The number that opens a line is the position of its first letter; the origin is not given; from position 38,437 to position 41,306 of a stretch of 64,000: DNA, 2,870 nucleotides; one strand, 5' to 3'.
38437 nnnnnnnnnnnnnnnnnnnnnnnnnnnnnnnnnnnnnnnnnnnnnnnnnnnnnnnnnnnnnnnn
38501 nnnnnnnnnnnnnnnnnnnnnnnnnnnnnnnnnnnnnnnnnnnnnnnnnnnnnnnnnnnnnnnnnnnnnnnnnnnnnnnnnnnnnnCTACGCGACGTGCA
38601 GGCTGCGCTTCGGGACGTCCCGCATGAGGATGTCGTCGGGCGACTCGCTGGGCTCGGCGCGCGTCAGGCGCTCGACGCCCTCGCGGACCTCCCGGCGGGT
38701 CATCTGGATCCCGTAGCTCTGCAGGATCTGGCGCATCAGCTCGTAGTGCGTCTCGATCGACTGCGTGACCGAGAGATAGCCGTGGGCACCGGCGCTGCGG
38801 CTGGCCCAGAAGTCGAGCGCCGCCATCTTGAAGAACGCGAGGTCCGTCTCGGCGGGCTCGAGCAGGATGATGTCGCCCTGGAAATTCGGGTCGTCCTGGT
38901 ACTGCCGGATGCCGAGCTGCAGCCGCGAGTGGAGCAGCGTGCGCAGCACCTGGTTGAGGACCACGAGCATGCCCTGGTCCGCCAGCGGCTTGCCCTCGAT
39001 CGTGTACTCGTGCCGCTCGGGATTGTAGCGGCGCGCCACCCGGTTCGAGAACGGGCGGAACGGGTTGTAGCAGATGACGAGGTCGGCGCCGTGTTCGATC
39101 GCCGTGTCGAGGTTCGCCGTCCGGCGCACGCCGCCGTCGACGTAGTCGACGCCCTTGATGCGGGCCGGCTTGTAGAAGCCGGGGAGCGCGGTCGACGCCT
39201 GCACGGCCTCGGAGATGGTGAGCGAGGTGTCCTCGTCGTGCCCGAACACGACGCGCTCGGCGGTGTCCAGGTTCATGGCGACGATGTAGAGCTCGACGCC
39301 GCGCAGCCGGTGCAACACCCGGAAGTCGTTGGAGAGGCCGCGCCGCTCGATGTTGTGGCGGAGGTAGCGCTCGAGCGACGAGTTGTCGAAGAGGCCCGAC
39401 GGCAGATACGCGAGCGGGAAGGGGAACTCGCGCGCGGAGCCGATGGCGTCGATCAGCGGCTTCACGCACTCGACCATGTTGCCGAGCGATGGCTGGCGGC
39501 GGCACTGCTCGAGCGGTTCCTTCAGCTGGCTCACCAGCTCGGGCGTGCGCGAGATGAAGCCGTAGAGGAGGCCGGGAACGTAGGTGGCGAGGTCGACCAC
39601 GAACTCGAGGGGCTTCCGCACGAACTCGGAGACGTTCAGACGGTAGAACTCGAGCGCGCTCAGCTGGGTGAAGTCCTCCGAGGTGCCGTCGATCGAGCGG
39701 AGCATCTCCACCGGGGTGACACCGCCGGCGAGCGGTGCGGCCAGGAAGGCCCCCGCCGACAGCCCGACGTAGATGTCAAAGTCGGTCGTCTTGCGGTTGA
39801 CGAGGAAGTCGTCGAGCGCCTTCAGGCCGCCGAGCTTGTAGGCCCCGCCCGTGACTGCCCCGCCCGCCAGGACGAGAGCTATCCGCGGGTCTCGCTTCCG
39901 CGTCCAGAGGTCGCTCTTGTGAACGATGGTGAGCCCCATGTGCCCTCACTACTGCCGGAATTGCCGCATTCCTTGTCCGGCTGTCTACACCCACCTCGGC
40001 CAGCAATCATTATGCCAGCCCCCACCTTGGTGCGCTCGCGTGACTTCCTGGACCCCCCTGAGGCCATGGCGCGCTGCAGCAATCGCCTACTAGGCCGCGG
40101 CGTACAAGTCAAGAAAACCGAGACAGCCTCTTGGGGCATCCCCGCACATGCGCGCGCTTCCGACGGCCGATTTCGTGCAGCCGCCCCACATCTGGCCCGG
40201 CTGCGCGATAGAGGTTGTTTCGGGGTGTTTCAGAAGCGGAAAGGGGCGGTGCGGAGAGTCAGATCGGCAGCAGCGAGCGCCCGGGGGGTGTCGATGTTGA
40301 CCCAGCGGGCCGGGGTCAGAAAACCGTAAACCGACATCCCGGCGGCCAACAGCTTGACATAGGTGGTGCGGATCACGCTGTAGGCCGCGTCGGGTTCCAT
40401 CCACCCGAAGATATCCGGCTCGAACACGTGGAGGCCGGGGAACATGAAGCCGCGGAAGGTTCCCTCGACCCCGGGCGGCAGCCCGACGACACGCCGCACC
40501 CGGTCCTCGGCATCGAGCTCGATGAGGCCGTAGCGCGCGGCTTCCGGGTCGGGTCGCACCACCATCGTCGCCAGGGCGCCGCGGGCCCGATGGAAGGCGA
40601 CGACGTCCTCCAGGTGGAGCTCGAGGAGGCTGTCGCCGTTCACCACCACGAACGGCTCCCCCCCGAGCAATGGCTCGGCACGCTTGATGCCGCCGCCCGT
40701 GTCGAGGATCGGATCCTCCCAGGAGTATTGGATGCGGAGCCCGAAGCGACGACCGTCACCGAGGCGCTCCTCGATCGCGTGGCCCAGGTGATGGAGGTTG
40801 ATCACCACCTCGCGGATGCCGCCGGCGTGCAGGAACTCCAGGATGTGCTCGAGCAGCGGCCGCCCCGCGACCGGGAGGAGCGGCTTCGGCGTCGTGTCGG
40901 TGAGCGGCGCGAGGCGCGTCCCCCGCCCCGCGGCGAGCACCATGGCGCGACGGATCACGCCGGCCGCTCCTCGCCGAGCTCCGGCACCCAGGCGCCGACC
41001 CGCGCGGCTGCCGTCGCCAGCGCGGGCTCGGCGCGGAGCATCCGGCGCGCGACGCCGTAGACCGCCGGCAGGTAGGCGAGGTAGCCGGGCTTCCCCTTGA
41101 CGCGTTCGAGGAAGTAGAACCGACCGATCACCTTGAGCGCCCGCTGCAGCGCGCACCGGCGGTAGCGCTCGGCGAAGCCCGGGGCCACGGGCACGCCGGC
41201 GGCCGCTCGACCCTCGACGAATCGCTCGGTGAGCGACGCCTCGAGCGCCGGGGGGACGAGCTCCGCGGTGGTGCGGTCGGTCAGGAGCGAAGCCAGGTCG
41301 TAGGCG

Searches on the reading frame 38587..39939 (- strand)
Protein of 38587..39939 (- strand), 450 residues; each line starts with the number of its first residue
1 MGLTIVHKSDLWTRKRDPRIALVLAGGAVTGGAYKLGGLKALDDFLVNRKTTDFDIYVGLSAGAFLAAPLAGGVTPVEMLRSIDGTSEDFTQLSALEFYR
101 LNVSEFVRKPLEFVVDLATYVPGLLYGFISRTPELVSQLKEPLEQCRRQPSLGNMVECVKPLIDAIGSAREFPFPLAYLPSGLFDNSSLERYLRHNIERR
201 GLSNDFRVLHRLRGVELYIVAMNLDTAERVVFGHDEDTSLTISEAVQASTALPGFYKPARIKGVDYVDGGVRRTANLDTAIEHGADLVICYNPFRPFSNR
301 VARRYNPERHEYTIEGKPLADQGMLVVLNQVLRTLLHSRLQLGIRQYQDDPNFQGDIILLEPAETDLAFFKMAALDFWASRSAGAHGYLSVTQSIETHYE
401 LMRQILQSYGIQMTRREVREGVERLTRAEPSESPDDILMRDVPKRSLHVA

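Call 7: search_protein_families(library=pfam, proteins=[window:38587-39939:-], max_evalue=0.01)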
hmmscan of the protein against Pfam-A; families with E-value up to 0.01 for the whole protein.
window:38587-39939:- (450 aa): 1 family
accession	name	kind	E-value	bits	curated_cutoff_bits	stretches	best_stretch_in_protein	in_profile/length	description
PF01734.28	Patatin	-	2.5e-26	93.5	27.7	1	22-281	1-191/191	Patatin-like phospholipase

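Call 8: search_protein_families(library=padloc, proteins=[window:38587-39939:-], max_evalue=0.1)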
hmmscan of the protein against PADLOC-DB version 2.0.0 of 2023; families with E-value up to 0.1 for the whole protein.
window:38587-39939:- (450 aa): 3 families
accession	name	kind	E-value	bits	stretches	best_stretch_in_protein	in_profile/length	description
PDLC00758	Effector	-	9.2e-09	33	2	184-271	96-183/331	Phospholipase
PDLC00757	Effector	-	8.1e-07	26.7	2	17-81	8-71/331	Phospholipase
PDLC00755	Effector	-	8e-05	19.9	1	22-75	14-66/311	Phospholipase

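Call 9: search_protein_families(library=ncbifam, proteins=[window:38587-39939:-], max_evalue=0.1)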
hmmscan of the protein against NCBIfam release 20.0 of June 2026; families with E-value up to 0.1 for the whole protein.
window:38587-39939:- (450 aa): 4 families
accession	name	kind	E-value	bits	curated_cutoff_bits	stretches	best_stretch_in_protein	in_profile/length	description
NF043045.1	T4SS_VpdC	equivalog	5.8e-06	24.6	1000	1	214-273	440-499/880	Dot/Icm T4SS effector VpdC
NF041079.1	CBASS_lipase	equivalog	1.2e-05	24.7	200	1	216-271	114-175/317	CBASS cGAMP-activated phospholipase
NF007623.0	PRK10279.1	equivalog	4.6e-05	22.7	272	1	219-290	111-177/301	patatin-like phospholipase RssA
NF053870.1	DS2_1_antiphage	equivalog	0.00018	21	400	1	22-75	3-55/299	anti-phage phospholipase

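Call 25: find_homologous_proteins(query=window:38587-39939:-, max_evalue=1e-50)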
Query window:38587-39939:- (450 aa): 2423 proteins with E <= 1e-50 among 8000 candidates; the best 120 are listed.
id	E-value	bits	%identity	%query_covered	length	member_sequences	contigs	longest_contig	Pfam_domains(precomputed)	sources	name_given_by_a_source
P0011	2.4e-297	1003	99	100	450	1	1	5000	PF01734.28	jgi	-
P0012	4.8e-292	986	97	100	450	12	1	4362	PF01734.28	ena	-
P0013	3.3e-291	983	97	100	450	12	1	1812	PF01734.28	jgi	jgi:predicted acylesterase/phospholipase RssA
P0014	1.7e-284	961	94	100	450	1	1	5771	PF01734.28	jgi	-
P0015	3.1e-284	960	94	100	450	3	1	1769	PF01734.28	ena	-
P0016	2.1e-283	957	94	100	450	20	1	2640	PF01734.28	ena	-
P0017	2.7e-283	957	94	100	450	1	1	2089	PF01734.28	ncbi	-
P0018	2.9e-282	954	94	100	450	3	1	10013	PF01734.28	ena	-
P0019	1.9e-273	925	94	100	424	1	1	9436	PF01734.28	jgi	-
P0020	2.3e-270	914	87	100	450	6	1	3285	PF01734.28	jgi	jgi:predicted acylesterase/phospholipase RssA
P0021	5.5e-268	907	88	100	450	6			PF01734.28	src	-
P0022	1.7e-266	902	92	100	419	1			PF01734.28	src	-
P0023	3.3e-259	878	91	95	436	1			PF01734.28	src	-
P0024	1.1e-257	873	84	100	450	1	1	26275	PF01734.28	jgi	jgi:predicted acylesterase/phospholipase RssA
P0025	2.8e-257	871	84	100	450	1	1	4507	PF01734.28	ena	-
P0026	3.4e-257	871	84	100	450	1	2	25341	PF01734.28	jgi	jgi:predicted acylesterase/phospholipase RssA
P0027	5.2e-256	867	83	100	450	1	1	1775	PF01734.28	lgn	-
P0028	1.5e-255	866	85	100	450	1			PF01734.28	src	-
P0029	2.8e-254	861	83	100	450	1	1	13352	PF01734.28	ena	-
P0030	3.3e-254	861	83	100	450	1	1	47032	PF01734.28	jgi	jgi:NTE family protein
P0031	5.4e-254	861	83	100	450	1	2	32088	PF01734.28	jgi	jgi:NTE family protein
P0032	8.9e-254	860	84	100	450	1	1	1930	PF01734.28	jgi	jgi:predicted acylesterase/phospholipase RssA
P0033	1.6e-253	859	84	100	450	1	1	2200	PF01734.28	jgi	jgi:NTE family protein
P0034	3.2e-253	858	82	100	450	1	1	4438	PF01734.28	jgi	jgi:predicted acylesterase/phospholipase RssA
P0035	4.7e-253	857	83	100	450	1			PF01734.28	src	-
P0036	9.0e-253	857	84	100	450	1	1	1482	PF01734.28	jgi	jgi:predicted acylesterase/phospholipase RssA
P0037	9.0e-253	857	82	100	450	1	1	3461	PF01734.28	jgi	jgi:NTE family protein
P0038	9.4e-253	856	82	100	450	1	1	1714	PF01734.28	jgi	jgi:NTE family protein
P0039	1.9e-252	855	82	100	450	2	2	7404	PF01734.28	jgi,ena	-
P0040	2.2e-252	855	82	100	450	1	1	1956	PF01734.28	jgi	jgi:predicted acylesterase/phospholipase RssA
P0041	2.7e-252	855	83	100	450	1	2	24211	PF01734.28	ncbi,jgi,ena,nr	ncbi:MAG TPA: patatin-like phospholipase family protein [Candidatus Binatia bacterium]|jgi:predicted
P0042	3.5e-252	855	82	100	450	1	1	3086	PF01734.28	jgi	jgi:predicted acylesterase/phospholipase RssA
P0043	4.1e-252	854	82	100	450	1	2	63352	PF01734.28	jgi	jgi:predicted acylesterase/phospholipase RssA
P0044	4.2e-252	854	83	100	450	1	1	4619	PF01734.28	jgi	jgi:predicted acylesterase/phospholipase RssA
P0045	7.1e-252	854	83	100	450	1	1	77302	PF01734.28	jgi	jgi:NTE family protein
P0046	7.3e-252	854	83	100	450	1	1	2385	PF01734.28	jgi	jgi:NTE family protein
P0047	7.8e-252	853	82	100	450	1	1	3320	PF01734.28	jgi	jgi:predicted acylesterase/phospholipase RssA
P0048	8.7e-252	853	83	100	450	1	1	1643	PF01734.28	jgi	jgi:NTE family protein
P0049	8.8e-252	853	82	100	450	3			PF01734.28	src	-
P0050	1.1e-251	853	82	100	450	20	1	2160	PF01734.28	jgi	jgi:NTE family protein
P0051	1.3e-251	853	83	100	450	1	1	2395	PF01734.28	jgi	jgi:NTE family protein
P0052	1.6e-251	852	82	100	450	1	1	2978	PF01734.28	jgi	jgi:NTE family protein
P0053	2.4e-251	852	83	100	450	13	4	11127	PF01734.28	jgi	jgi:NTE family protein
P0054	2.8e-251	852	82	100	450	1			PF01734.28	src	-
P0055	2.9e-251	852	81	100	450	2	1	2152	PF01734.28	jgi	-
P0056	4.2e-251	851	82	100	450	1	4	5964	PF01734.28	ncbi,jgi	jgi:NTE family protein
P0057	5.2e-251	851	81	100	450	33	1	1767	PF01734.28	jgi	jgi:predicted acylesterase/phospholipase RssA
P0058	6.0e-251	851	83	100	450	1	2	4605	PF01734.28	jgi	jgi:predicted acylesterase/phospholipase RssA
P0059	6.1e-251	851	83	100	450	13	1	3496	PF01734.28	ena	-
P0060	7.0e-251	850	82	100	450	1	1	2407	PF01734.28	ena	-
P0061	8.2e-251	850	82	100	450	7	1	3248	PF01734.28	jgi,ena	-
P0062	9.7e-251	850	83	100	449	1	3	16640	PF01734.28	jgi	jgi:NTE family protein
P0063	1.1e-250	850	83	100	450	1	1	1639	PF01734.28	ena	-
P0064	1.2e-250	849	81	100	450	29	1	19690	PF01734.28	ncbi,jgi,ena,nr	ncbi:MAG TPA: patatin-like phospholipase family protein [Candidatus Binatus sp.]|nr:patatin-like pho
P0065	1.3e-250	849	81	100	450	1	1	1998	PF01734.28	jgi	jgi:NTE family protein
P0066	1.4e-250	849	82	100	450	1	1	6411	PF01734.28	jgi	jgi:predicted acylesterase/phospholipase RssA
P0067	1.5e-250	849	83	100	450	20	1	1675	PF01734.28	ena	-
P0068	1.7e-250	849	83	100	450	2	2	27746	PF01734.28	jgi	jgi:NTE family protein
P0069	2.1e-250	849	83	100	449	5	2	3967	PF01734.28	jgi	jgi:predicted acylesterase/phospholipase RssA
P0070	3.0e-250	848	81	100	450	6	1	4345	PF01734.28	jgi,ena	jgi:NTE family protein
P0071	4.4e-250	848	82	100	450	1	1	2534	PF01734.28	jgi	jgi:NTE family protein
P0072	5.2e-250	847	82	100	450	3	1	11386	PF01734.28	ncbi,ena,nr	ncbi:MAG TPA: patatin-like phospholipase family protein [Candidatus Binatia bacterium]|nr:patatin-li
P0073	5.8e-250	847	82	100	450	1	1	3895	PF01734.28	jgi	jgi:NTE family protein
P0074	5.9e-250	847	82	100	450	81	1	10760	PF01734.28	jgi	-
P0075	6.0e-250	847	83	100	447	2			PF01734.28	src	-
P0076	1.2e-249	846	82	100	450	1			PF01734.28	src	-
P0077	2.1e-249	845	82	100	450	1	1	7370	PF01734.28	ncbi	-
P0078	2.8e-249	845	81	100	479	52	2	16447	PF01734.28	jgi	-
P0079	3.7e-249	845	80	100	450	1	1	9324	PF01734.28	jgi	jgi:NTE family protein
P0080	4.4e-249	844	82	100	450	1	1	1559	PF01734.28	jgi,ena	jgi:predicted acylesterase/phospholipase RssA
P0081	4.5e-249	844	81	100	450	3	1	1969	PF01734.28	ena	-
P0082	4.6e-249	844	83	100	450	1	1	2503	PF01734.28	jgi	jgi:predicted acylesterase/phospholipase RssA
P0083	6.3e-249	844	82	100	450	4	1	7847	PF01734.28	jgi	jgi:predicted acylesterase/phospholipase RssA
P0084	1.3e-248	843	82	100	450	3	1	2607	PF01734.28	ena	-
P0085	1.6e-248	843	82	100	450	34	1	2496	PF01734.28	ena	-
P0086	2.2e-248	842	81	100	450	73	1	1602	PF01734.28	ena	-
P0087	3.2e-248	842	81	100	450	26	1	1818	PF01734.28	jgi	jgi:NTE family protein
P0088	9.3e-248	840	82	100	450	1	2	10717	PF01734.28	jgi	jgi:predicted acylesterase/phospholipase RssA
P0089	1.1e-247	840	80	100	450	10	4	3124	PF01734.28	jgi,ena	-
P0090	1.6e-247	839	81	100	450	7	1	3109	PF01734.28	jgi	jgi:predicted acylesterase/phospholipase RssA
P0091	1.6e-247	839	82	100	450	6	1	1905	PF01734.28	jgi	-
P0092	2.2e-247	839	80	100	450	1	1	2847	PF01734.28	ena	-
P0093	3.7e-247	838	81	100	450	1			PF01734.28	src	-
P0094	3.9e-246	835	82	100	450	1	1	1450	PF01734.28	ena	-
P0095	4.5e-246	834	80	100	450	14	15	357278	PF01734.28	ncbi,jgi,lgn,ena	jgi:predicted acylesterase/phospholipase RssA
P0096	5.2e-246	834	80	100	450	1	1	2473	PF01734.28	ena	-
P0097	1.3e-245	833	79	100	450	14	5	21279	PF01734.28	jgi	jgi:NTE family protein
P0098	2.1e-245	832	79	100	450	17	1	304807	PF01734.28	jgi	jgi:NTE family protein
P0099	4.6e-245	831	79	100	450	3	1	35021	PF01734.28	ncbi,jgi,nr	ncbi:MAG TPA: patatin-like phospholipase family protein [Candidatus Eisenbacteria bacterium]|nr:pata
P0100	4.7e-245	831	79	100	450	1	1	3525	PF01734.28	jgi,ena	-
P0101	7.3e-245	830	80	100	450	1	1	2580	PF01734.28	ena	-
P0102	1.1e-244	830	80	100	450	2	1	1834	PF01734.28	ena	-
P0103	1.1e-244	830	79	100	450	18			PF01734.28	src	-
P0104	1.8e-244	829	79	100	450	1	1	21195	PF01734.28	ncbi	-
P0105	2.4e-244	829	80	100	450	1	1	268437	PF01734.28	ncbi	ncbi:MAG: patatin-like phospholipase family protein [Candidatus Binatia bacterium]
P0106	1.5e-243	826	78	100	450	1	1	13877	PF01734.28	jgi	jgi:NTE family protein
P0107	1.7e-243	826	80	100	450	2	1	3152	PF01734.28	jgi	jgi:predicted acylesterase/phospholipase RssA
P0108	2.7e-243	825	78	100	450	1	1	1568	PF01734.28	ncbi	-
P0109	6.5e-243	824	79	100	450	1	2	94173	PF01734.28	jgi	jgi:NTE family protein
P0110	1.2e-242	823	79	100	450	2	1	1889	PF01734.28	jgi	jgi:NTE family protein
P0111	1.6e-242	823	79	100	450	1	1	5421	PF01734.28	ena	-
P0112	2.7e-242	822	78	100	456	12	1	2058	PF01734.28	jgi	-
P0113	3.0e-242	822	78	100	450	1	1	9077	PF01734.28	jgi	jgi:predicted acylesterase/phospholipase RssA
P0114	3.1e-242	822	79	100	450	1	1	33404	PF01734.28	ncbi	-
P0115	3.3e-242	822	84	96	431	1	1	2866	PF01734.28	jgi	jgi:predicted acylesterase/phospholipase RssA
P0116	5.7e-242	821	79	100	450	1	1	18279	PF01734.28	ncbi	-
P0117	8.0e-242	820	79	100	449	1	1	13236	PF01734.28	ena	-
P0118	1.1e-241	820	78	100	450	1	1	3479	PF01734.28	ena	-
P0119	2.0e-241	819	78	100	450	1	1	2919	PF01734.28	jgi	jgi:predicted acylesterase/phospholipase RssA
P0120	5.4e-241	818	78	100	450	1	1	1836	PF01734.28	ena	-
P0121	8.0e-241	817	78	100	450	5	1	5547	PF01734.28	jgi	-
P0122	1.5e-240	816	78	100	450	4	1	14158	PF01734.28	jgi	jgi:predicted acylesterase/phospholipase RssA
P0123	1.7e-240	816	80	100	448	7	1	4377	PF01734.28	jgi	jgi:predicted acylesterase/phospholipase RssA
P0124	2.5e-240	816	78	100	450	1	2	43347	PF01734.28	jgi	jgi:predicted acylesterase/phospholipase RssA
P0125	3.0e-240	815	78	100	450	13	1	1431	PF01734.28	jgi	jgi:predicted acylesterase/phospholipase RssA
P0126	3.5e-240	815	79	100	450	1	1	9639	PF01734.28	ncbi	-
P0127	6.4e-240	814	78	100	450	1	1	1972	PF01734.28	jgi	jgi:predicted acylesterase/phospholipase RssA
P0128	1.1e-239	813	77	100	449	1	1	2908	PF01734.28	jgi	-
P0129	1.7e-239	813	77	100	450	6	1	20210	PF01734.28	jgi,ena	-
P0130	9.5e-238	807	80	100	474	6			PF01734.28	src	-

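Call 26: find_encoding_contigs(protein=P0018, flank=4000, max_places=2)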
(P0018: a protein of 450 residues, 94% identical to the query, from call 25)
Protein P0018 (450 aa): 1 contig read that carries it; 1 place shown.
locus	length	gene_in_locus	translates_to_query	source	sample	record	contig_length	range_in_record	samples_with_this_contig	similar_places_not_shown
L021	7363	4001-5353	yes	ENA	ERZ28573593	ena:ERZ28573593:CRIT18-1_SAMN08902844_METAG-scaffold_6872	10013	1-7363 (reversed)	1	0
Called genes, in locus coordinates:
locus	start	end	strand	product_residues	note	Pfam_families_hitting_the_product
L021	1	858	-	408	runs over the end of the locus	PF00346:Complex1_49kDa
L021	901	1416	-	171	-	PF00329:Complex1_30kDa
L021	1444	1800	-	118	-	PF00507:Oxidored_q4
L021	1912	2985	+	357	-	PF01636:APH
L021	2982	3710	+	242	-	PF00483:NTP_transferase, PF12804:NTP_transf_3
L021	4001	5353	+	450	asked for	PF01734:Patatin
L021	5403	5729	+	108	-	-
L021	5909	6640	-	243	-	PF01507:PAPS_reduct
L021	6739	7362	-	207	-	?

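Call 27: find_encoding_contigs(protein=P0024, flank=4000, max_places=2)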
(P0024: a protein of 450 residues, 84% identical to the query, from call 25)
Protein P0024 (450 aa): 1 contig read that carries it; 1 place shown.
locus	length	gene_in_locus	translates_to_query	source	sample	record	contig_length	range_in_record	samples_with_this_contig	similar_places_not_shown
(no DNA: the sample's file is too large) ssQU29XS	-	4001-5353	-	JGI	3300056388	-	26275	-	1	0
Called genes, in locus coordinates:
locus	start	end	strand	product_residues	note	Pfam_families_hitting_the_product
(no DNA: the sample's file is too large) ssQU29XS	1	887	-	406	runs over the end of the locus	PF00346:Complex1_49kDa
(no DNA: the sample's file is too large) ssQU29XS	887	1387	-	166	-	PF00329:Complex1_30kDa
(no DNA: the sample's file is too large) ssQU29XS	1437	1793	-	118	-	PF00507:Oxidored_q4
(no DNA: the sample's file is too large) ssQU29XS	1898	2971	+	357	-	PF01636:APH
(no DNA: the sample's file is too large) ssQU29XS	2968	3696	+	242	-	PF00483:NTP_transferase, PF12804:NTP_transf_3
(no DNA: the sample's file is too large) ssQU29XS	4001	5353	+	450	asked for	PF01734:Patatin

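Call 28: find_encoding_contigs(protein=P0020, flank=4000, max_places=2)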
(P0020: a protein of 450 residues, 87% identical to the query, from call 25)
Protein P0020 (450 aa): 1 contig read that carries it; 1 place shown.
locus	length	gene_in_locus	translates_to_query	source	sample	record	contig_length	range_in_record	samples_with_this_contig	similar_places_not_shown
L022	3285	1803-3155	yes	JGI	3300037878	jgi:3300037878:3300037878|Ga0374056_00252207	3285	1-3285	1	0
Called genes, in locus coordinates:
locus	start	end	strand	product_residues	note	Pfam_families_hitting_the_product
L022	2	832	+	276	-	?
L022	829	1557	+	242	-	PF00483:NTP_transferase, PF12804:NTP_transf_3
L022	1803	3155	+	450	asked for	PF01734:Patatin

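Call 41: find_related_loci(query=window:38587-39939:-, collection=genome_contigs, flank=4000)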
Query window:38587-39939:- (450 aa) in genome_contigs; peptide patterns used: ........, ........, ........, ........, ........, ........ (x = any residue, [..] = any of these).
262 stretches matched a pattern; 144 encode a relative of the query (tblastn E <= 1e-3); the best 80 are kept; 80 distinct loci.
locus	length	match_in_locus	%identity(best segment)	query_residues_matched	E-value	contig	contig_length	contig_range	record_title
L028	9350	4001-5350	94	1-450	0e+0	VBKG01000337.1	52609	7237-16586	MAG: Deltaproteobacteria bacterium isolate DP_3 14_1009_13_30cm_scaffold_579, whole genome shotgun sequence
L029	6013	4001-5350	84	1-450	0e+0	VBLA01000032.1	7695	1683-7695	MAG: Deltaproteobacteria bacterium isolate DP_23 14_1009_13_30cm_scaffold_10218, whole genome shotgun sequence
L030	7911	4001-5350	83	1-450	0e+0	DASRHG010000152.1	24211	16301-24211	MAG TPA_asm: Candidatus Binatia bacterium isolate SMAG_U10078 k141_120838, whole genome shotgun sequence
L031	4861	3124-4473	82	1-450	0e+0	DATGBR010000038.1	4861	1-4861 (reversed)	MAG TPA_asm: Candidatus Methylomirabilota bacterium isolate SMAG_U9627 k141_180040, whole genome shotgun sequence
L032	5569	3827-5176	82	1-450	0e+0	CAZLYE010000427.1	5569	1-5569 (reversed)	MAG TPA_asm: uncultured Candidatus Binatia bacterium isolate binchicken_co279_102 genome assembly, contig: k141_1246834,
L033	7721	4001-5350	82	1-450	0e+0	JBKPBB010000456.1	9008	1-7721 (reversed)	MAG: Thermodesulfobacteriota bacterium isolate GB_EKS_MAG_00090 GB_EKS_000000701789, whole genome shotgun sequence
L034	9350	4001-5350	80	1-450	0e+0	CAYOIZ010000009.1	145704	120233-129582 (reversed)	MAG TPA_asm: uncultured Candidatus Binatia bacterium isolate binchicken_co199_112 genome assembly, contig: NODE_137_leng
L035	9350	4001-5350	80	1-450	0e+0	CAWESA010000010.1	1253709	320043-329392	MAG: uncultured delta proteobacterium isolate MFD04944.bin.1.34 genome assembly, contig: contig_52319, whole genome shot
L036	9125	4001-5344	80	1-448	0e+0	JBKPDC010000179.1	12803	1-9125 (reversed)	MAG: Thermodesulfobacteriota bacterium isolate GB_EKS_MAG_00034 GB_EKS_000000504049, whole genome shotgun sequence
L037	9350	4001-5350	80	1-450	0e+0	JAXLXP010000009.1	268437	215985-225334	MAG: Candidatus Binatia bacterium isolate STL-DESB4 C2.194.fa-9, whole genome shotgun sequence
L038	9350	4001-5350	79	1-450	0e+0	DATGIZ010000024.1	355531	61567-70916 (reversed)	MAG TPA_asm: Candidatus Binatia bacterium isolate SMAG_U9820 k141_558610, whole genome shotgun sequence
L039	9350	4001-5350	76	1-450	0e+0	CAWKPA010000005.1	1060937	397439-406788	MAG: uncultured delta proteobacterium isolate MFD09779.bin.1.362 genome assembly, contig: contig_522, whole genome shotg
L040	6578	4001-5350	75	1-450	0e+0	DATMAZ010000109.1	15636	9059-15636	MAG TPA_asm: Candidatus Limnocylindria bacterium isolate SMAG_U13339 k141_98859, whole genome shotgun sequence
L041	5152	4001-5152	84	1-384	0e+0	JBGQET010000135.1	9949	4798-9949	MAG: Candidatus Binatia bacterium isolate OBJ2_061818_090_70 k141_1065544_length_9949_cov_14.7519, whole genome shotgun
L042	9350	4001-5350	84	1-450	0e+0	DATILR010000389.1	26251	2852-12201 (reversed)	MAG TPA_asm: Candidatus Binatus sp. isolate SMAG_U15749 k141_3718380, whole genome shotgun sequence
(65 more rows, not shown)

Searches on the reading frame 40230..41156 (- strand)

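Call 7: search_protein_families(library=pfam, proteins=[window:40230-41156:-], max_evalue=0.01)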
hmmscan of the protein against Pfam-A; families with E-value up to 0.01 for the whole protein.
window:40230-41156:- (308 aa): 3 families
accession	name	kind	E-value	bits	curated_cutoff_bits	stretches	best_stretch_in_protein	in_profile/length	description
PF00483.29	NTP_transferase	-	1.9e-34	119.8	21.2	1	71-299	2-240/245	Nucleotidyl transferase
PF12804.13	NTP_transf_3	-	2.5e-11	44.5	27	1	71-190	1-112/160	MobA-like NTP transferase domain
PF01128.25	IspD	-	0.0031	17.8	27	1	71-123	3-53/221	2-C-methyl-D-erythritol 4-phosphate cytidylyltransferase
